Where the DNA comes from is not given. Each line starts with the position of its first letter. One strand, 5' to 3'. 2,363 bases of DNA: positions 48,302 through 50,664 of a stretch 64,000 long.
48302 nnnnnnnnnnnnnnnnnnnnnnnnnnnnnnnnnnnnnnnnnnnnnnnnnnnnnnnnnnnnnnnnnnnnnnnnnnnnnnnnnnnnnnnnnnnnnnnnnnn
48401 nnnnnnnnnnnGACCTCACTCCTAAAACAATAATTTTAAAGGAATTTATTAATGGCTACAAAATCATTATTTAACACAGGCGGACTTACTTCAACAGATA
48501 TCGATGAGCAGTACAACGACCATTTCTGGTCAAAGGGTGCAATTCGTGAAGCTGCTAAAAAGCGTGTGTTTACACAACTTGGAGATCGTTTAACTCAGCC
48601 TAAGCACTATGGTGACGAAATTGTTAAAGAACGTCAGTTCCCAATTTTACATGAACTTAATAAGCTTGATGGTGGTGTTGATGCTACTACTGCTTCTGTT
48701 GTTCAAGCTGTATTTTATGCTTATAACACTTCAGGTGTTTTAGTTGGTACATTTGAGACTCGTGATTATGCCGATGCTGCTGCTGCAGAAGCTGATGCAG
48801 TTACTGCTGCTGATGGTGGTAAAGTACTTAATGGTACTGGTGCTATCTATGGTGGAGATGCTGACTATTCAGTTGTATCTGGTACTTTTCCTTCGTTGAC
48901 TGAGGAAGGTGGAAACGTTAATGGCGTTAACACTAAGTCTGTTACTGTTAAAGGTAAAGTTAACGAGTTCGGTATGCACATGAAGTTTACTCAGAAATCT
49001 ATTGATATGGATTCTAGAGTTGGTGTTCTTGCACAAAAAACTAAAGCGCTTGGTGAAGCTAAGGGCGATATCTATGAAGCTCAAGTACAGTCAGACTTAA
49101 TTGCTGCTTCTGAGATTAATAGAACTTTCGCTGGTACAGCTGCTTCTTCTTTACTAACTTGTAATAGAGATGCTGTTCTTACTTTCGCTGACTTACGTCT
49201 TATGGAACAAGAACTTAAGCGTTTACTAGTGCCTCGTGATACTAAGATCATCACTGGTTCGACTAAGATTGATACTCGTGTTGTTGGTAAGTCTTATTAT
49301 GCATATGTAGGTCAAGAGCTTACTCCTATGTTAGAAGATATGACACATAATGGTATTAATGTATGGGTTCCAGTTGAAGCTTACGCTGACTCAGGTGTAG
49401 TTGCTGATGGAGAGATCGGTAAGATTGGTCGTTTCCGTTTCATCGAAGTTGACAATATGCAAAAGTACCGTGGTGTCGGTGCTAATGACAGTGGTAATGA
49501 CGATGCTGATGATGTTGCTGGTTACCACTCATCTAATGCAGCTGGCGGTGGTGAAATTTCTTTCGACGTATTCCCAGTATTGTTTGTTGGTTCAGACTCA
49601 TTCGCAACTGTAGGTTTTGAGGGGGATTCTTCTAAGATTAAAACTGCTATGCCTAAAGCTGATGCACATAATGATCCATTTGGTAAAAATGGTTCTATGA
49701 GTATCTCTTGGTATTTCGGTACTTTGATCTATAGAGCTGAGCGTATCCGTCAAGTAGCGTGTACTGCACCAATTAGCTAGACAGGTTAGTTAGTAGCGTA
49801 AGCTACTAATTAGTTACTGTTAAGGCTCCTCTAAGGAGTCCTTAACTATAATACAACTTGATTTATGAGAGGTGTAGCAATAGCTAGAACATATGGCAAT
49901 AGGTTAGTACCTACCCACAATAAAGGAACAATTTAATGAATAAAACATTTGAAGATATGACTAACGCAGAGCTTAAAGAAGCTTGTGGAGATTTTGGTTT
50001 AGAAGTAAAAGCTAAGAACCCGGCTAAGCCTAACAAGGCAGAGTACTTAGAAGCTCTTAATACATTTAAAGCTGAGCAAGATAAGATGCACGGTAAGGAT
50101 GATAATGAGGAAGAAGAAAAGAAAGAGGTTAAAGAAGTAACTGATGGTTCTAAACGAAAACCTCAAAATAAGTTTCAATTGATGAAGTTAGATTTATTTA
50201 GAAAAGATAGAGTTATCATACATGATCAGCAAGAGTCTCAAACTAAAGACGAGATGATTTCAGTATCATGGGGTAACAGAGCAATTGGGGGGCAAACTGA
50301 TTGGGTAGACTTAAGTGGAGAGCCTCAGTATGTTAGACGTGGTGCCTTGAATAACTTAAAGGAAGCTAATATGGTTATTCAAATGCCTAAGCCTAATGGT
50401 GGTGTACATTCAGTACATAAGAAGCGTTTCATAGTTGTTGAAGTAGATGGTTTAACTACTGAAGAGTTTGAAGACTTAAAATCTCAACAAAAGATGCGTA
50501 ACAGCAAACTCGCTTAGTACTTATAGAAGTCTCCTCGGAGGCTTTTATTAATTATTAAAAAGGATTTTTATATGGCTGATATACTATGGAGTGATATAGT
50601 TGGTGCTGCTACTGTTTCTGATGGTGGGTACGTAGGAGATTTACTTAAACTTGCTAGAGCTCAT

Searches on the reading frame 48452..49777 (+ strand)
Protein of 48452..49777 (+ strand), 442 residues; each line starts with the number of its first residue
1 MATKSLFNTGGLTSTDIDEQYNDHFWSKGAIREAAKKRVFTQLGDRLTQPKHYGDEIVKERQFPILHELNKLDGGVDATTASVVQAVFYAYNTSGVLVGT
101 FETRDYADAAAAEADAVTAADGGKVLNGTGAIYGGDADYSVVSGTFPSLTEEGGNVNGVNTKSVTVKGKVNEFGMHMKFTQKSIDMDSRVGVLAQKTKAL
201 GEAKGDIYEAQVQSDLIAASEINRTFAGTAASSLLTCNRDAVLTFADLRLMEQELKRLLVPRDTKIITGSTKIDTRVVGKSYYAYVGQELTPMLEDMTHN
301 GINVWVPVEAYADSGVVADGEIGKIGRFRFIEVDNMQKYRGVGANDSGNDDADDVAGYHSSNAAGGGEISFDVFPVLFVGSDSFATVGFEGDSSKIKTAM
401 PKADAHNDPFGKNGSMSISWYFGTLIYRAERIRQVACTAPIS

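Call 4: search_protein_families(library=pfam, proteins=[window:48452-49777:+], max_evalue=1)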
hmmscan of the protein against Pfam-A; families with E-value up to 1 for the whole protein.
window:48452-49777:+ (442 aa): 0 families

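Call 5: search_protein_families(library=phrogs, proteins=[window:48452-49777:+], max_evalue=0.01)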
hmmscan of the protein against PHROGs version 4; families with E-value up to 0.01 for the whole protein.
window:48452-49777:+ (442 aa): 1 family
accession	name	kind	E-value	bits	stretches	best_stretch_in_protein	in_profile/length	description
phrog_1357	-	head and packaging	5.1e-78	263.5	1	13-441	24-348/356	major head protein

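Call 10: search_dna_similar(query=window:48452-49777:+, collection=phages, mode=protein, max_rows=25, max_evalue=0.00001)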
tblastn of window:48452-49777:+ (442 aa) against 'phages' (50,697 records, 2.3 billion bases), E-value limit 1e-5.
Records with a match: 479; places in all: 480; records where one place covers at least 80% of the query: 455.
Best place of each record, by identity: <60% 479.
By first word of the organism name: Vibrio 107; Pseudomonas 101; Escherichia 68; Klebsiella 29; Erwinia 21; Achromobacter 17; Rhizobium 16; Pectobacterium 14; Stenotrophomonas 11; Salmonella 11; and 23 more.
By host as written in the record: - 83; Pseudomonas aeruginosa 39; Escherichia coli 28; Vibrio breoganii 15; Klebsiella pneumoniae 14; Pseudomonas aeruginosa ATCC 27853 12; Achromobacter xylosoxidans I2BC 12; Pseudomonas aeruginosa PAO1 11; and 127 more.
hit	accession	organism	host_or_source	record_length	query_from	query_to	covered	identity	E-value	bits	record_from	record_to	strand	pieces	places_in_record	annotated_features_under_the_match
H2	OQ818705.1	Erwinia phage Pastis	Erwinia amylovora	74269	1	441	100%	32.6%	2e-57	209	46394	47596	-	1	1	major capsid protein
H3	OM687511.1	Burkholderia phage vB_BpP_HN01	Burkholderia pseudomallei HNBP001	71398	19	441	96%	33.5%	7e-56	205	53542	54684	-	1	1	major capsid protein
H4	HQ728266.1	Erwinia phage vB_EamP-S6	Erwinia amylovora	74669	1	441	100%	32.1%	5e-57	208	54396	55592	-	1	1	major capsid protein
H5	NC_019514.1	Erwinia phage vB_EamP-S6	Erwinia amylovora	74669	1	441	100%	32.1%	5e-57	208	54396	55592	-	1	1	major head protein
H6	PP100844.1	Burkholderia phage vB_BpP_HN04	Burkholderia pseudomallei BpHNBP001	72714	19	441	96%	33.0%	4e-56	206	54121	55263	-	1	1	putative major capsid protein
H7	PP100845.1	Burkholderia phage vB_BpP_HN05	Burkholderia pseudomallei BpHNBP001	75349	19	441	96%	33.0%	4e-56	206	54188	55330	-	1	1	major capsid protein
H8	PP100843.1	Burkholderia phage vB_BpP_HN03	Burkholderia pseudomallei BpHNBP001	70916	19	441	96%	33.0%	5e-56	206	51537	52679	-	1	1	putative major capsid protein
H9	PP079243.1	Burkholderia phage vB_BpP_HN02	Burkholdria pseudomallei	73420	19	441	96%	33.0%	5e-56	206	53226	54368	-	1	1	putative major capsid protein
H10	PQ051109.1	Erwinia phage Fifi011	Erwinia amylovora YBK14808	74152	1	441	100%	31.6%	5e-56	205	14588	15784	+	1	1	major capsid protein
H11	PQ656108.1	Acinetobacter phage At2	Acinetobacter tandoii W4-4-4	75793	7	439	98%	31.8%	9e-55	202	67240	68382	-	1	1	major capsid protein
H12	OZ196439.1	Vibrio phage K479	Seawater and oysters mix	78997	8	441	98%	31.5%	2e-54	201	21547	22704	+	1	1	major head protein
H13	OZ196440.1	Vibrio phage K481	Seawater and oysters mix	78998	8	441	98%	31.5%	2e-54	201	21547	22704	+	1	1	major head protein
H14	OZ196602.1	Vibrio phage K480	Seawater and oysters mix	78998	8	441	98%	31.5%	2e-54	201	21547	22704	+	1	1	major head protein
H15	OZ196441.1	Vibrio phage K477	Seawater and oysters mix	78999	8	441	98%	31.5%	2e-54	201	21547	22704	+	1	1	major head protein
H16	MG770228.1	Escherichia phage PMBT57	Escherichia coli O111:H-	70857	19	441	96%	32.3%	3e-56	206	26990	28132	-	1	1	hypothetical protein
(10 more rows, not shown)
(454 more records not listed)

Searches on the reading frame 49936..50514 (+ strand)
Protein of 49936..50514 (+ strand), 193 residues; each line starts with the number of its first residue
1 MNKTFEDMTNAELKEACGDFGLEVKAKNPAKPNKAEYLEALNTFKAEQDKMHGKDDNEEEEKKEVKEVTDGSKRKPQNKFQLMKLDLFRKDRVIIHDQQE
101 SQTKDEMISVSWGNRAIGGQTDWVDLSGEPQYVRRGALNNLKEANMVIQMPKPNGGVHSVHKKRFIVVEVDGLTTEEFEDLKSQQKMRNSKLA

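Call 4: search_protein_families(library=pfam, proteins=[window:49936-50514:+], max_evalue=1)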
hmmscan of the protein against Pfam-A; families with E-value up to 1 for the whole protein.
window:49936-50514:+ (193 aa): 2 families
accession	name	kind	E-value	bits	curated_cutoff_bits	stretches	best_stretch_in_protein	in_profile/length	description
PF02037.33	SAP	-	0.0063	16.6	23.9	1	5-24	2-21/37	SAP domain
PF15429.11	DUF4628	-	0.039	14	26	1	44-105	154-215/269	Domain of unknown function (DUF4628)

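Call 5: search_protein_families(library=phrogs, proteins=[window:49936-50514:+], max_evalue=0.01)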
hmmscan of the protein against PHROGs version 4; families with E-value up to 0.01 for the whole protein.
window:49936-50514:+ (193 aa): 1 family
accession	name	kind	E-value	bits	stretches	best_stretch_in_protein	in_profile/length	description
phrog_2130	-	unknown function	1.3e-08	35.8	1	49-190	47-191/195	-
